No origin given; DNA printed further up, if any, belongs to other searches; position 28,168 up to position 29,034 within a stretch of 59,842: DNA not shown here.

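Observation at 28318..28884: Minimal (188-aa) exosortase/archaeosortase-like protein translationally coupled to giant 1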

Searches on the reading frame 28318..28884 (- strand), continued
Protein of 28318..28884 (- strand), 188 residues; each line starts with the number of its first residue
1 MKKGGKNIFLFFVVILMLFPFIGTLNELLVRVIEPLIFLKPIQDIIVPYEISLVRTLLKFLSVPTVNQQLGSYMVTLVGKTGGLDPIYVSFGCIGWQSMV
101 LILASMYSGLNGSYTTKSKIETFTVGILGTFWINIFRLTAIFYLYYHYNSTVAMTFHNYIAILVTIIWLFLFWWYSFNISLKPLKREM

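Call 47: search_protein_families(library=ncbifam, proteins=[P0185, P0114, P0132, P0083, P0108, P0061], max_evalue=0.001)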
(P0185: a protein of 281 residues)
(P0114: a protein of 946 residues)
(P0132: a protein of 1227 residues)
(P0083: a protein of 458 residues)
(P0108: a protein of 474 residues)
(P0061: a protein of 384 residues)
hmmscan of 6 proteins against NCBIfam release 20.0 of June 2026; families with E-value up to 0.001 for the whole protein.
P0185 (281 aa): 11 families
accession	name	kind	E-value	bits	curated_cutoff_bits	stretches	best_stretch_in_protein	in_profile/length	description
TIGR04178.1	exo_archaeo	signature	1.3e-14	54.2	23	1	175-259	2-86/97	exosortase/archaeosortase family protein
TIGR04297.1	thauma_sortase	exception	7.7e-13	48.6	250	1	37-265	65-287/307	thaumarchaeosortase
NF046081.1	exosort_XrtX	exception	2.5e-09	37.3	170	1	137-251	40-145/168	exosortase X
TIGR03762.1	archaeo_artC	exception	2.5e-08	34.1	100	1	144-260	155-264/274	archaeosortase C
TIGR04177.1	exosort_XrtH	exception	1.1e-07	32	86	1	116-262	15-149/158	exosortase H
TIGR03763.1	cyanoexo_CrtA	exception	9.7e-06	25.3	150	1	134-246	133-237/260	cyanoexosortase A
NF033464.1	cyanoexo_CrtC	exception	1.9e-05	24.4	225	1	75-228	89-235/278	cyanoexosortase C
TIGR04293.1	archaeo_artF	exception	5.8e-05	23.2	150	1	173-247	69-137/166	archaeosortase family protein ArtF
TIGR04128.1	exoso_Fjoh_1448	exception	0.00016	22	90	1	132-269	42-162/174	exosortase family protein XrtF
TIGR03109.2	exosort_XrtA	exception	0.00047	19.6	208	0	132-248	131-240/261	exosortase A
NF038142.1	exosort_XrtW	exception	0.00073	18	425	0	128-241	136-238/494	exosortase W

P0114 (946 aa): 19 families
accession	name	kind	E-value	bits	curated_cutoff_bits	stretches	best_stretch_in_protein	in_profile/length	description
TIGR03937.1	PgaC_IcaA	equivalog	1.5e-26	93.3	422.3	2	79-208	35-157/407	poly-beta-1,6-N-acetyl-D-glucosamine synthase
TIGR03030.1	CelA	equivalog_domain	8.7e-20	70.3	699.1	2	80-204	122-256/714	UDP-forming cellulose synthase catalytic subunit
NF053846.1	glyco_with_XrtP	equivalog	5.3e-13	48.4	520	1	113-385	64-342/440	XrtP-associated glycosyltransferase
NF008558.0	PRK11498.1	equivalog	4.2e-10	38.2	992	1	85-204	269-380/872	UDP-forming cellulose synthase catalytic subunit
TIGR04178.1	exo_archaeo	signature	3.8e-09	36.7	23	1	850-938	3-92/97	exosortase/archaeosortase family protein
TIGR04242.1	nodulat_NodC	equivalog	4.8e-09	35.7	550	1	79-339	38-283/395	chitooligosaccharide synthase NodC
NF041865.1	EpsU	equivalog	1.3e-07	31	700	1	95-355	45-280/394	exopolysaccharide biosynthesis GT2 family glycosyltransferase EpsU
NF041875.1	EPS_EpsD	equivalog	1.7e-06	27.7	370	1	91-204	1-107/325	exopolysaccharide biosynthesis glycosyltransferase EpsD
NF047683.1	TeichurnBiosyTuaG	equivalog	1.3e-05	24.9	400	1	88-205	5-115/252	teichuronic acid biosynthesis protein TuaG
NF047588.1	GlcsyltransPgfSStrep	equivalog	2.1e-05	23.9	500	1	91-203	3-112/308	glycosyltransferase PgfS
TIGR03111.1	glyc2_xrt_Gpos1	hypoth_equivalog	3.9e-05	22.6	363.95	1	81-354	41-299/439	TIGR03111 family XrtG-associated glycosyltransferase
TIGR03965.1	mycofact_glyco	equivalog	0.0001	21.3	280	0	87-203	72-181/467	mycofactocin biosynthesis glycosyltransferase MftF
NF007482.0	PRK10073.1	equivalog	0.00017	20.7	423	1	86-199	3-108/334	glycosyltransferase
NF046081.1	exosort_XrtX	exception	0.0002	21.3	170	1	847-944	72-165/168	exosortase X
NF045692.1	OglycostaseCruG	equivalog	0.00027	20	600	1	85-201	37-152/386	2'-O-glycosyltransferase CruG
TIGR03110.1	exosort_Gpos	exception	0.00038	20.4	102.75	1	805-938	47-176/187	exosortase family protein XrtG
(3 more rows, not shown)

P0132 (1227 aa): 20 families
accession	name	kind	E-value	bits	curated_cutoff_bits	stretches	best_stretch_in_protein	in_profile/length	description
TIGR03937.1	PgaC_IcaA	equivalog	9.1e-26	90.7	422.3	2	271-398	170-298/407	poly-beta-1,6-N-acetyl-D-glucosamine synthase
TIGR03030.1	CelA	equivalog_domain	1.6e-15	56.2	699.1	2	303-503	309-502/714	UDP-forming cellulose synthase catalytic subunit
NF053846.1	glyco_with_XrtP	equivalog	5.3e-14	51.7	520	1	317-412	246-340/440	XrtP-associated glycosyltransferase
TIGR04178.1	exo_archaeo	signature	5.1e-12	45.9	23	1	1127-1213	3-91/97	exosortase/archaeosortase family protein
TIGR04242.1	nodulat_NodC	equivalog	1.4e-10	40.7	550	1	255-368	161-283/395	chitooligosaccharide synthase NodC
NF008558.0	PRK11498.1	equivalog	3.4e-08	31.9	992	0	77-178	272-366/872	UDP-forming cellulose synthase catalytic subunit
TIGR03965.1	mycofact_glyco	equivalog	2.6e-07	29.9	280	0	74-180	70-170/467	mycofactocin biosynthesis glycosyltransferase MftF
TIGR03762.1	archaeo_artC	exception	9.6e-07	28.9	100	1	1103-1203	161-260/274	archaeosortase C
TIGR03111.1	glyc2_xrt_Gpos1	hypoth_equivalog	2.3e-06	26.7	363.95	0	74-192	45-159/439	TIGR03111 family XrtG-associated glycosyltransferase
NF046081.1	exosort_XrtX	exception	2.7e-06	27.4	170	1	1099-1219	47-163/168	exosortase X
NF041875.1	EPS_EpsD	equivalog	3.3e-06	26.8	370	1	80-183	1-98/325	exopolysaccharide biosynthesis glycosyltransferase EpsD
TIGR04293.1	archaeo_artF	exception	4.7e-06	26.7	150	1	1086-1220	33-157/166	archaeosortase family protein ArtF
NF047683.1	TeichurnBiosyTuaG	equivalog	1.2e-05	25.1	400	1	78-191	6-113/252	teichuronic acid biosynthesis protein TuaG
NF007482.0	PRK10073.1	equivalog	6.6e-05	22.1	423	1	78-176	6-97/334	glycosyltransferase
NF045692.1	OglycostaseCruG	equivalog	0.00011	21.2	600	1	80-186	43-149/386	2'-O-glycosyltransferase CruG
TIGR03110.1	exosort_Gpos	exception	0.00069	19.6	102.75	0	1122-1202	85-163/187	exosortase family protein XrtG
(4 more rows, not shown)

P0083 (458 aa): 3 families
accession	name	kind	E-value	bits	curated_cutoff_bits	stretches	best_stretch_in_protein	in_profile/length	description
TIGR04178.1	exo_archaeo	signature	1.1e-09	38.4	23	1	96-181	4-91/97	exosortase/archaeosortase family protein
NF033464.1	cyanoexo_CrtC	exception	3e-05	23.7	225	1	42-183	133-272/278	cyanoexosortase C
NF046081.1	exosort_XrtX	exception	6.1e-05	23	170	1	61-182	41-158/168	exosortase X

P0108 (474 aa): 3 families
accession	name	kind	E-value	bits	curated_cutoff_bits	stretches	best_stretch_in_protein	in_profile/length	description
TIGR04178.1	exo_archaeo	signature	6.3e-09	36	23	1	102-189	2-91/97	exosortase/archaeosortase family protein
TIGR04293.1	archaeo_artF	exception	0.00047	20.2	150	1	71-174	43-139/166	archaeosortase family protein ArtF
TIGR03762.1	archaeo_artC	exception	0.00085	19.2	100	0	78-167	158-248/274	archaeosortase C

P0061 (384 aa): 27 families (the best 25 are shown)
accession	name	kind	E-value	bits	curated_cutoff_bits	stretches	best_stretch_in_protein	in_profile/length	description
NF045667.1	MTase_DVU1556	equivalog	3e-16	59.5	155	1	222-320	25-123/213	DVU_1556 family methyltransferase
TIGR02072.1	BioC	equivalog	2.6e-14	53.6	184.95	1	212-370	24-177/244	malonyl-ACP O-methyltransferase BioC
NF001244.0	PRK00216.1-5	equivalog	3.9e-11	42.7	216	1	200-317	33-153/236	bifunctional demethylmenaquinone methyltransferase/2-methoxy-6-polyprenyl-1,4-benzoquinol methylase UbiE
NF008300.0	PRK11088.1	equivalog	5.4e-11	42.5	303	1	204-333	67-195/272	23S rRNA (guanine(745)-N(1))-methyltransferase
TIGR01983.1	UbiG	equivalog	5.6e-11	42.2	102.95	1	196-317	30-151/228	bifunctional 2-polyprenyl-6-hydroxyphenol methylase/3-demethylubiquinol 3-O-methyltransferase UbiG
TIGR01934.1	MenG_MenH_UbiE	subfamily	1.2e-10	41.1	158.35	1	200-317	24-141/223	ubiquinone/menaquinone biosynthesis methyltransferase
TIGR04345.1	ovoA_Cterm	equivalog_domain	2e-10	40.6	170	1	262-319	114-171/242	putative 4-mercaptohistidine N1-methyltransferase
NF045825.1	FAmtase_mtf2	equivalog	8.1e-10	38.3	400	1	218-317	57-158/248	fatty-acid O-methyltransferase Mtf2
NF045823.1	PthPhpthDimycoMt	equivalog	3.6e-09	36.2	300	1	218-316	65-165/256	phthiotriol/phenolphthiotriol dimycocerosates methyltransferase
NF043040.1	corrin_prot_MT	hypoth_equivalog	8.2e-08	31.9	180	1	222-376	44-208/216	corrinoid protein-associated methyltransferase CpaM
NF001241.0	PRK00216.1-2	equivalog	1.1e-07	31.8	327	1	201-317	37-147/231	demethylmenaquinone methyltransferase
NF011650.0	PRK15068.1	equivalog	4.4e-07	29.1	209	1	205-318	108-226/324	tRNA 5-methoxyuridine(34)/uridine 5-oxyacetic acid(34) synthase CmoB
NF001243.0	PRK00216.1-4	equivalog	4.9e-07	29.3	235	1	204-316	32-150/237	demethylmenaquinone methyltransferase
TIGR04178.1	exo_archaeo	signature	1e-06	28.9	23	1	87-173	4-92/97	exosortase/archaeosortase family protein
TIGR00452.1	TIGR00452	equivalog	2.3e-06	26.6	275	1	205-318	103-220/316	tRNA 5-methoxyuridine(34)/uridine 5-oxyacetic acid(34) synthase CmoB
TIGR04300.1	exosort_XrtM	exception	0.00027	21.4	125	1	69-175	40-144/150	exosortase family protein XrtM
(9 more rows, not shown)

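Call 53: find_homologous_proteins(query=P0185, max_evalue=0.001)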
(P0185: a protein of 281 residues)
Query P0185 (281 aa): 894 proteins with E <= 0.001 among 2923 candidates; the best 120 are listed.
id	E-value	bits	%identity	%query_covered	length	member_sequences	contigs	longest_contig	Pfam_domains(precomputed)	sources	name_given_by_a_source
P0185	1.1e-179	614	100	100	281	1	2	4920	PF09721.16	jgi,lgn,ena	jgi:exosortase/archaeosortase family protein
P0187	4.8e-80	287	52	98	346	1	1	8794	PF09721.16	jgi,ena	-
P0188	7.9e-79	283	53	98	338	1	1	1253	PF09721.16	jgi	-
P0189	1.6e-78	282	53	98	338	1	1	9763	PF09721.16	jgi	-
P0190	4.6e-77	278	51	98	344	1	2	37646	PF09721.16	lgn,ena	-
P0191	8.5e-77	277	51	98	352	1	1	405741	PF09721.16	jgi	jgi:exosortase/archaeosortase family protein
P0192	2.1e-76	275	52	98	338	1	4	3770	PF09721.16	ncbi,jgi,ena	-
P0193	2.8e-76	275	51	98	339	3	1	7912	PF09721.16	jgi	-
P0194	2.5e-75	272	52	98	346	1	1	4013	PF09721.16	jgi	jgi:thaumarchaeosortase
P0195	3.6e-75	271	52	98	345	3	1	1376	PF09721.16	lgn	-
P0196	1.3e-74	270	51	98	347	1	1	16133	PF09721.16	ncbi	-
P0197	1.9e-74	269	49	97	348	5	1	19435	PF09721.16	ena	-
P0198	7.8e-74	267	49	98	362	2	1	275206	PF09721.16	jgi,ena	-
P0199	8.8e-74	267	48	99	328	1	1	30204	PF09721.16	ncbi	-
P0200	9.1e-74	267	50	96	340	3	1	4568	PF09721.16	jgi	-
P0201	1.0e-73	267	51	98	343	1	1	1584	PF09721.16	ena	-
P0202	1.0e-73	267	49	98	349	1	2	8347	PF09721.16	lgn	-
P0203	5.7e-73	264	49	97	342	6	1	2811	PF09721.16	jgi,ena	-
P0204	3.3e-72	262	49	98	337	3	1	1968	PF09721.16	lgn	-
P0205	4.0e-72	261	51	96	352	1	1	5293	PF09721.16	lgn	-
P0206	4.1e-72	261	49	98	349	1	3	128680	PF09721.16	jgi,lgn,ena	jgi:exosortase/archaeosortase family protein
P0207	4.4e-72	261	51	98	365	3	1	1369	PF09721.16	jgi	jgi:thaumarchaeosortase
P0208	8.2e-72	260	50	98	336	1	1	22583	PF09721.16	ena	-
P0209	9.3e-72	260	50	97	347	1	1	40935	PF09721.16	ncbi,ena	-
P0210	1.1e-71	260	49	97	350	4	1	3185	PF09721.16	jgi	jgi:exosortase/archaeosortase family protein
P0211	2.5e-71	259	49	98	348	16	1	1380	PF09721.16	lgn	-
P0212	2.7e-71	259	49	98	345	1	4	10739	PF09721.16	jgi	jgi:thaumarchaeosortase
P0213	3.0e-71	258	51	98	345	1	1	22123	PF09721.16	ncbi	-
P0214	3.9e-71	258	48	98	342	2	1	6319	PF09721.16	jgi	jgi:thaumarchaeosortase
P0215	5.7e-71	258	48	98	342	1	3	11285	PF09721.16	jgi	jgi:thaumarchaeosortase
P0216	6.0e-71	257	50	98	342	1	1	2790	PF09721.16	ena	-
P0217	7.2e-71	257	49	98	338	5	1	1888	PF09721.16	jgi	jgi:exosortase/archaeosortase family protein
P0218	7.8e-71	257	48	98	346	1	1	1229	PF09721.16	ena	-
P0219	8.2e-71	257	49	98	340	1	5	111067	PF09721.16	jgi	jgi:thaumarchaeosortase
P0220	8.2e-71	257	50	100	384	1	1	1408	PF09721.16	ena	-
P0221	1.1e-70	257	48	100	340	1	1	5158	PF09721.16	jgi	-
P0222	1.1e-70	257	50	98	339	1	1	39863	PF09721.16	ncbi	-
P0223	1.2e-70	256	49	98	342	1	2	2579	PF09721.16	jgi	jgi:thaumarchaeosortase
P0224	1.5e-70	256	48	98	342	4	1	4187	PF09721.16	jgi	jgi:thaumarchaeosortase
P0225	1.5e-70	256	48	98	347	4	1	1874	PF09721.16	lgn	-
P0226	1.6e-70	256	50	98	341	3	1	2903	PF09721.16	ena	-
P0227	1.7e-70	256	49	96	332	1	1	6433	PF09721.16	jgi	-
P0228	2.4e-70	255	50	98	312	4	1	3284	PF09721.16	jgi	-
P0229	2.5e-70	255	49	98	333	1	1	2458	PF09721.16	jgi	-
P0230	2.5e-70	255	49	97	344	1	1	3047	PF09721.16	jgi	jgi:exosortase/archaeosortase family protein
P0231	2.9e-70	255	48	98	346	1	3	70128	PF09721.16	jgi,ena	-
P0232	3.0e-70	255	51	98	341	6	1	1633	PF09721.16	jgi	jgi:thaumarchaeosortase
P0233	3.2e-70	255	50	97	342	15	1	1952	PF09721.16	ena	-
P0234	3.3e-70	255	46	100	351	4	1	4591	PF09721.16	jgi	-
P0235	4.1e-70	255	49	98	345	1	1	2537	PF09721.16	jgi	jgi:thaumarchaeosortase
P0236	5.8e-70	254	48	98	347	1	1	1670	PF09721.16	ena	-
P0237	6.4e-70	254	49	98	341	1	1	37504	PF09721.16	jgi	jgi:thaumarchaeosortase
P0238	6.7e-70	254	51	98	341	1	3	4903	PF09721.16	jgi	jgi:thaumarchaeosortase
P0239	7.6e-70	254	50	98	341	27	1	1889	PF09721.16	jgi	jgi:thaumarchaeosortase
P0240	9.3e-70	254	49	98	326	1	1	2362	PF09721.16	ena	-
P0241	9.5e-70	254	47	98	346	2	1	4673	PF09721.16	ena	-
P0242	1.0e-69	253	48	98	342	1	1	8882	PF09721.16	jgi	jgi:thaumarchaeosortase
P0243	1.1e-69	253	49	98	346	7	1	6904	PF09721.16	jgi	jgi:thaumarchaeosortase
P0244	1.2e-69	253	49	98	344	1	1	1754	PF09721.16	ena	-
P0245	1.3e-69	253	48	98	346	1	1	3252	PF09721.16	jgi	jgi:thaumarchaeosortase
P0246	1.5e-69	253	48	98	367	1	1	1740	PF09721.16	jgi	jgi:thaumarchaeosortase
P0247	1.7e-69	253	47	99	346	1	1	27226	PF09721.16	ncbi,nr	ncbi:hypothetical protein JW988_06740 [Candidatus Bathyarchaeota archaeon]|nr:hypothetical protein [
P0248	1.8e-69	253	48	98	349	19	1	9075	PF09721.16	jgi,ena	-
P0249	1.9e-69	253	49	100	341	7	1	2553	PF09721.16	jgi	jgi:thaumarchaeosortase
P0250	1.9e-69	253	49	98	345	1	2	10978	PF09721.16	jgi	jgi:thaumarchaeosortase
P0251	1.9e-69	253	50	98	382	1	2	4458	PF09721.16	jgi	jgi:thaumarchaeosortase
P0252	2.3e-69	252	49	98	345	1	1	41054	PF09721.16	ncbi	-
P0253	2.7e-69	252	47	98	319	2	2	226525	PF09721.16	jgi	jgi:thaumarchaeosortase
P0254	3.8e-69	252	48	98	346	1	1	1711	PF09721.16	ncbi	-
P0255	6.1e-69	251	48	98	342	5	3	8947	PF09721.16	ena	-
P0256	6.8e-69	251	48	98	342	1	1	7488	PF09721.16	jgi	jgi:thaumarchaeosortase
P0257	7.6e-69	251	48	98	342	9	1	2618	PF09721.16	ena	-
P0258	7.7e-69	251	48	98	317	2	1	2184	PF09721.16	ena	-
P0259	7.7e-69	251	48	98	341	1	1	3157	PF09721.16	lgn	-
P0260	7.7e-69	251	48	98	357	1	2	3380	PF09721.16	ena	-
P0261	8.1e-69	250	48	98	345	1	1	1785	PF09721.16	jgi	jgi:thaumarchaeosortase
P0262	8.3e-69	250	47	98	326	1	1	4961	PF09721.16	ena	-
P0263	1.0e-68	250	48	98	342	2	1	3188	PF09721.16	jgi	jgi:thaumarchaeosortase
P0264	1.0e-68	250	48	98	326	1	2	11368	PF09721.16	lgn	-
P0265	1.1e-68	250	48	98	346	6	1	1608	PF09721.16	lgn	-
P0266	1.3e-68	250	48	98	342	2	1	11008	PF09721.16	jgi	jgi:thaumarchaeosortase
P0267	1.3e-68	250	47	99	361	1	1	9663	PF09721.16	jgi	jgi:exosortase/archaeosortase family protein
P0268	1.5e-68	250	48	98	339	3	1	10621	PF09721.16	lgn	-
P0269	1.5e-68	250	48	98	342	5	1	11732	PF09721.16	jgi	jgi:thaumarchaeosortase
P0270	1.7e-68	249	48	98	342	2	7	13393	PF09721.16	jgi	jgi:thaumarchaeosortase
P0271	2.1e-68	249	49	96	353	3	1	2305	PF09721.16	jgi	jgi:thaumarchaeosortase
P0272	2.1e-68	249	48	100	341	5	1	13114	PF09721.16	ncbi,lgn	-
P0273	3.2e-68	249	47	98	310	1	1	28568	PF09721.16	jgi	jgi:thaumarchaeosortase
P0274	3.2e-68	248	48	96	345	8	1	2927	PF09721.16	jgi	jgi:exosortase/archaeosortase family protein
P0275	3.6e-68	248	46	98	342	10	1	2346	PF09721.16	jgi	jgi:exosortase/archaeosortase family protein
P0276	3.8e-68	248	48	98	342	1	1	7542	PF09721.16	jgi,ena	-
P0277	3.9e-68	248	49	98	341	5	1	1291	PF09721.16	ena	-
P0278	4.4e-68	248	48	98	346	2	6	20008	PF09721.16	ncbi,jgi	-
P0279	4.7e-68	248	47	98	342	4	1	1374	PF09721.16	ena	-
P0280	4.7e-68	248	48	98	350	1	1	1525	PF09721.16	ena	-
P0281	5.2e-68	248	47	98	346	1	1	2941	PF09721.16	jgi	jgi:thaumarchaeosortase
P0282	5.3e-68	248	48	98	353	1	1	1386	PF09721.16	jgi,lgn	jgi:thaumarchaeosortase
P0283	5.8e-68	248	47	97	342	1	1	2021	PF09721.16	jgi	jgi:exosortase/archaeosortase family protein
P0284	5.9e-68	248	48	98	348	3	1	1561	PF09721.16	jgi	jgi:thaumarchaeosortase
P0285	5.9e-68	248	47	97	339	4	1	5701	PF09721.16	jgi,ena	-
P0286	6.5e-68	247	47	98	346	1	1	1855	PF09721.16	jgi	jgi:thaumarchaeosortase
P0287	7.6e-68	247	45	98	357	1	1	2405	PF09721.16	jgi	-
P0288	7.6e-68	247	47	98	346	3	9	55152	PF09721.16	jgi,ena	jgi:thaumarchaeosortase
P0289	7.9e-68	247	46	97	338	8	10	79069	PF09721.16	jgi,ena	-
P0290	8.8e-68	247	48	98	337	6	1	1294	PF09721.16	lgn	-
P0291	9.7e-68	247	48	98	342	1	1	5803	PF09721.16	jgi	jgi:thaumarchaeosortase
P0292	9.7e-68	247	48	98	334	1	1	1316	PF09721.16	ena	-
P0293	1.1e-67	247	48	98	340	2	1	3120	PF09721.16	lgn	-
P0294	1.2e-67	247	49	98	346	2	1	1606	PF09721.16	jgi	jgi:thaumarchaeosortase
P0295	1.2e-67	247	49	98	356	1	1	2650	PF09721.16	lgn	-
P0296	1.4e-67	246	48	99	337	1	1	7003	PF09721.16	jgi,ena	-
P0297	1.5e-67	246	47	98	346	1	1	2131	PF09721.16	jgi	jgi:thaumarchaeosortase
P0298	1.5e-67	246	48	98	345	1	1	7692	PF09721.16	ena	-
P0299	1.6e-67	246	48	97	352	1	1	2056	PF09721.16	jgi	jgi:thaumarchaeosortase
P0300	1.6e-67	246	48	98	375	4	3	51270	PF09721.16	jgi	-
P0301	1.6e-67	246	47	97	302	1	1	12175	PF09721.16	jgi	jgi:exosortase/archaeosortase family protein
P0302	1.7e-67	246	46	98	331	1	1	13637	PF09721.16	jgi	-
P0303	1.8e-67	246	47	98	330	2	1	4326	PF09721.16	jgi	-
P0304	1.8e-67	246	49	98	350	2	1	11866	PF09721.16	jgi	jgi:exosortase/archaeosortase family protein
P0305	2.5e-67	246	47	98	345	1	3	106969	PF09721.16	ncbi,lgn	-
